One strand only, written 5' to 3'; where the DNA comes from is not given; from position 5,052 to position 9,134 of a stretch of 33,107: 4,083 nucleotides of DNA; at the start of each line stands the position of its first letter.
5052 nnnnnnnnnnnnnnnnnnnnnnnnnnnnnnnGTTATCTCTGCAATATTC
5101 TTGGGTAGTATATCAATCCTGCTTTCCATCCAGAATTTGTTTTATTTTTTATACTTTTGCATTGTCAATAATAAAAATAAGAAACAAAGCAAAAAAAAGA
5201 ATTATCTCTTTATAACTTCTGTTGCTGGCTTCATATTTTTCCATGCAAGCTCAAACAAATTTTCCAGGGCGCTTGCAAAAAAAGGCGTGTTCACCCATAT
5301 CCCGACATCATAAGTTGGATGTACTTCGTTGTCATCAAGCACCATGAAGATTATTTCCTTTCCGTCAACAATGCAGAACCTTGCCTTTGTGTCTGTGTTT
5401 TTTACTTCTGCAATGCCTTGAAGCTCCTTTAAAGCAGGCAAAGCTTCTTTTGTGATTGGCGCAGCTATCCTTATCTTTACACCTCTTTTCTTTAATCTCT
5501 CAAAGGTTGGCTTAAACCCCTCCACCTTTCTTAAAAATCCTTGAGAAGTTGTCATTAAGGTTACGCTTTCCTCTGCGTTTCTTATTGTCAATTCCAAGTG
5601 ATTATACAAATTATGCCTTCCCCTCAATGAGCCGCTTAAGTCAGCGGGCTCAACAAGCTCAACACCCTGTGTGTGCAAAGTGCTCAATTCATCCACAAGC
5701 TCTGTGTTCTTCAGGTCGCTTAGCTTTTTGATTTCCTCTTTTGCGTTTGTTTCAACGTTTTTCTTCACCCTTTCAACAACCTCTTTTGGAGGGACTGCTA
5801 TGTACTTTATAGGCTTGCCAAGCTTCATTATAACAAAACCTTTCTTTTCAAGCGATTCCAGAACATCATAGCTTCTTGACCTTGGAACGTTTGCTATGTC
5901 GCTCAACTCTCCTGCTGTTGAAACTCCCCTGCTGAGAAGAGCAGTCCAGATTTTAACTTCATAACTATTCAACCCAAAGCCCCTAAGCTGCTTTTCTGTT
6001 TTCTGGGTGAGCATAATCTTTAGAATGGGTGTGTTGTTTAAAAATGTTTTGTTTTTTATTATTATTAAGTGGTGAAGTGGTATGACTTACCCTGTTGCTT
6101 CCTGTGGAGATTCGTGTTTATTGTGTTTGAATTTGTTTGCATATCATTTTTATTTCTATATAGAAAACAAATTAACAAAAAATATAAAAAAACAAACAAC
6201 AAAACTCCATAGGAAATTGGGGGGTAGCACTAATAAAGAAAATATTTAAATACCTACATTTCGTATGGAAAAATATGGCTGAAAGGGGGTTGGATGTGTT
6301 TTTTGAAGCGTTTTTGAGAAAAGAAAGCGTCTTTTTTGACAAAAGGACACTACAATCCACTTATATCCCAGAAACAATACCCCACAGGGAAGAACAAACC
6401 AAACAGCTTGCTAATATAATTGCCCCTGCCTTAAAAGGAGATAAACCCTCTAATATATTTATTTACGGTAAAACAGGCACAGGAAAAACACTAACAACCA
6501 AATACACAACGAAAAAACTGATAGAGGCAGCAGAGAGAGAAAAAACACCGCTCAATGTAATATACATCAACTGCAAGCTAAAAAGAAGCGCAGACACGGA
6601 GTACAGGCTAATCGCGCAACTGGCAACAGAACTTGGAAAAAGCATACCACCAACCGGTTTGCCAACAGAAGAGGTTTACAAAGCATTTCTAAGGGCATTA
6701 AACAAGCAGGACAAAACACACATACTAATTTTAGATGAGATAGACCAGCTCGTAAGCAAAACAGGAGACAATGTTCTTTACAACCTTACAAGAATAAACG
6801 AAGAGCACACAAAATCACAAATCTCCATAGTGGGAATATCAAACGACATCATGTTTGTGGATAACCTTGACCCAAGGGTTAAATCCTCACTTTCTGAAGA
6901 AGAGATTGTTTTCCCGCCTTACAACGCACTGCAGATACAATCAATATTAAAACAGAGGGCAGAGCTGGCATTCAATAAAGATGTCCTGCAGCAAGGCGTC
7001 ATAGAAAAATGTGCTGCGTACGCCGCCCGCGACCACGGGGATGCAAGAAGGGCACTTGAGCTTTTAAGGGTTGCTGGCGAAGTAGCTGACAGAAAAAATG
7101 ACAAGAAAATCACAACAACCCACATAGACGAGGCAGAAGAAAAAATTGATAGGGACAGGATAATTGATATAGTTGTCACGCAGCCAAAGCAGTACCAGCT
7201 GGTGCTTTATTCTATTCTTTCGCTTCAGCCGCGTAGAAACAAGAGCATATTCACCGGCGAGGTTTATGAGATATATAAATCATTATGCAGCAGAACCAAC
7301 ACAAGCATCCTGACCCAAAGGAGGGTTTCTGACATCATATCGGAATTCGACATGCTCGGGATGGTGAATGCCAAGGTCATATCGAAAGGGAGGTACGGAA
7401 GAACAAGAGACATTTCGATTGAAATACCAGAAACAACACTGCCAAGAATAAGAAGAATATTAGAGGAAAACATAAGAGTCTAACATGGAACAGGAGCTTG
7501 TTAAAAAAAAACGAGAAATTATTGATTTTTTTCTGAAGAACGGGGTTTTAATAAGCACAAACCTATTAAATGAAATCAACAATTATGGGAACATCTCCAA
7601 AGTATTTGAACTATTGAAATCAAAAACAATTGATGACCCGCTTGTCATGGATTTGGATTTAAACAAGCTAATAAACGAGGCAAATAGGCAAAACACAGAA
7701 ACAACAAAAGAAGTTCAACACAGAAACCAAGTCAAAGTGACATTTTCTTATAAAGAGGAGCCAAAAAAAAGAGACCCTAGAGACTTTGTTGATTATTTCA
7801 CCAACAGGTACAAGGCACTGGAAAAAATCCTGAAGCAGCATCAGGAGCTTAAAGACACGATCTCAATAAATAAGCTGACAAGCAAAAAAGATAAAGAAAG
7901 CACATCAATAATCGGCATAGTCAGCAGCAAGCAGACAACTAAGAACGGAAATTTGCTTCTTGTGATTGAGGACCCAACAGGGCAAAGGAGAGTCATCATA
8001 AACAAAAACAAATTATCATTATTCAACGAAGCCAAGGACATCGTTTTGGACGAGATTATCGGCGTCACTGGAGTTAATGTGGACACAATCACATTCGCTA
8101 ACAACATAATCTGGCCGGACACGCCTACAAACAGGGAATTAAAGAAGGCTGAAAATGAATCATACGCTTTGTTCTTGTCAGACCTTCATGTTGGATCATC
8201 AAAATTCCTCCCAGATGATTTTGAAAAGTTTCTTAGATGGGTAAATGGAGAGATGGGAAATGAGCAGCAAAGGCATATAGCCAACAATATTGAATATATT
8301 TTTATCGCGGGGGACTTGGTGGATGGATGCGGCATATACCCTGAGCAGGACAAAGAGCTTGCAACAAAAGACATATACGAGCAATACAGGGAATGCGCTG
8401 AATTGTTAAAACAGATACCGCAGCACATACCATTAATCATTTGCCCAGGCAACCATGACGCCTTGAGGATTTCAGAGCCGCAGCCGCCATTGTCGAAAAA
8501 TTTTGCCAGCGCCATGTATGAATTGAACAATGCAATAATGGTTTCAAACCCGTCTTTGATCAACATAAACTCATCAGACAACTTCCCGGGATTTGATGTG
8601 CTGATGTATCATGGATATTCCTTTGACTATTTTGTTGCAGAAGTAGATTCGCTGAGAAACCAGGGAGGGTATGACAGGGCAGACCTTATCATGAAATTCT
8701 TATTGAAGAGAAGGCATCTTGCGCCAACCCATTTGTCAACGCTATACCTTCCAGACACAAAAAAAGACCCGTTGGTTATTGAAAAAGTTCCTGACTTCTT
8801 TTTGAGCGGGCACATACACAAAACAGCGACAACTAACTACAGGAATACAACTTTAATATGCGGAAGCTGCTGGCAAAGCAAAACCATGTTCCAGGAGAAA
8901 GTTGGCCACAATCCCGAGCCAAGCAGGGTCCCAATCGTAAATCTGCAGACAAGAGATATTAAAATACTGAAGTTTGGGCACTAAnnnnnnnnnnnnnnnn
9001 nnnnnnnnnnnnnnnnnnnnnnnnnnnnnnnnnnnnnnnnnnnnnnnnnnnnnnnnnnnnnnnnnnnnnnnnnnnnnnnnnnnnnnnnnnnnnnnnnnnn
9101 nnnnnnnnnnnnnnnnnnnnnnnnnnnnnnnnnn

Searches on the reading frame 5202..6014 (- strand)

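Call 107: search_protein_families(library=pfam, proteins=[window:5202-6014:-], max_evalue=0.001)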
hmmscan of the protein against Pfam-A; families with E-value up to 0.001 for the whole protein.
window:5202-6014:- (270 aa): 2 families
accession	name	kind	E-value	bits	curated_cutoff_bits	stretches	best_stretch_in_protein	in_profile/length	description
PF01978.25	TrmB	-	5.3e-21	74.7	25.6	1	10-77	1-68/68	Sugar-specific transcriptional regulator TrmB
PF11495.14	Regulator_TrmB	-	1.7e-05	24.6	22.2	1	131-233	6-104/233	Archaeal transcriptional regulator TrmB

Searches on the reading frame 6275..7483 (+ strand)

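Call 107: search_protein_families(library=pfam, proteins=[window:6275-7483:+], max_evalue=0.001)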
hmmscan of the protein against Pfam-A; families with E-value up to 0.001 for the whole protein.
window:6275-7483:+ (402 aa): 11 families
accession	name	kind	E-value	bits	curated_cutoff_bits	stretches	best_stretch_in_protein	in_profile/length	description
PF09079.17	Cdc6_C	-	1.3e-26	92.8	25.1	1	301-387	4-91/96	CDC6, C terminal winged helix domain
PF22703.2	Cdc6_lid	-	1.7e-25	89.1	27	1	223-289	2-68/68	Cdc6 AAA+ ATPase-type lid domain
PF13401.12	AAA_22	-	6.7e-14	52.7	27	1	58-187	5-122/130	AAA domain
PF13191.12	AAA_16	-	5e-10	40.6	32.6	1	36-176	3-160/167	AAA ATPase domain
PF01637.24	ATPase_2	-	1.1e-08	35.6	33.2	1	52-186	14-150/225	ATPase domain predominantly from Archaea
PF05621.17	TniB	-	1.3e-08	35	22.4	1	43-193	21-166/189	Bacterial TniB protein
PF00004.35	AAA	-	2.1e-08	35.1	21.2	1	62-213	2-129/131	ATPase family associated with various cellular activities (AAA)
PF22606.2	Cdc6-ORC-like_ATPase_lid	-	3.4e-06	27.3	27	1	216-272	1-57/60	Cdc6/ORC-like, ATPase lid domain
PF00270.35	DEAD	-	0.00017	21.8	26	0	48-84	7-40/167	DEAD/DEAH box helicase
PF24883.2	NPHP3_N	-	0.00039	21.1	24.8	0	57-153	21-109/164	Nephrocystin 3, N-terminal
PF05729.18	NACHT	-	0.0007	19.9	26.7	0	61-165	3-99/167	NACHT domain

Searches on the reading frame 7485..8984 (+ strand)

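Call 107: search_protein_families(library=pfam, proteins=[window:7485-8984:+], max_evalue=0.001)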
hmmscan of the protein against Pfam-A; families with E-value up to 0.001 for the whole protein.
window:7485-8984:+ (499 aa): 3 families
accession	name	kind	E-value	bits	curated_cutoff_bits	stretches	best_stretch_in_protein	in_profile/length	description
PF04042.21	DNA_pol_E_B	-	1.3e-15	57.8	29.1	1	229-443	2-203/210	DNA polymerase alpha/epsilon subunit B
PF00149.33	Metallophos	-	9.8e-14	52.7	21.5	1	229-446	4-190/191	Calcineurin-like phosphoesterase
PF01336.31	tRNA_anti-codon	-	0.00014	22.1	27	1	141-197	2-56/75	OB-fold nucleic acid binding domain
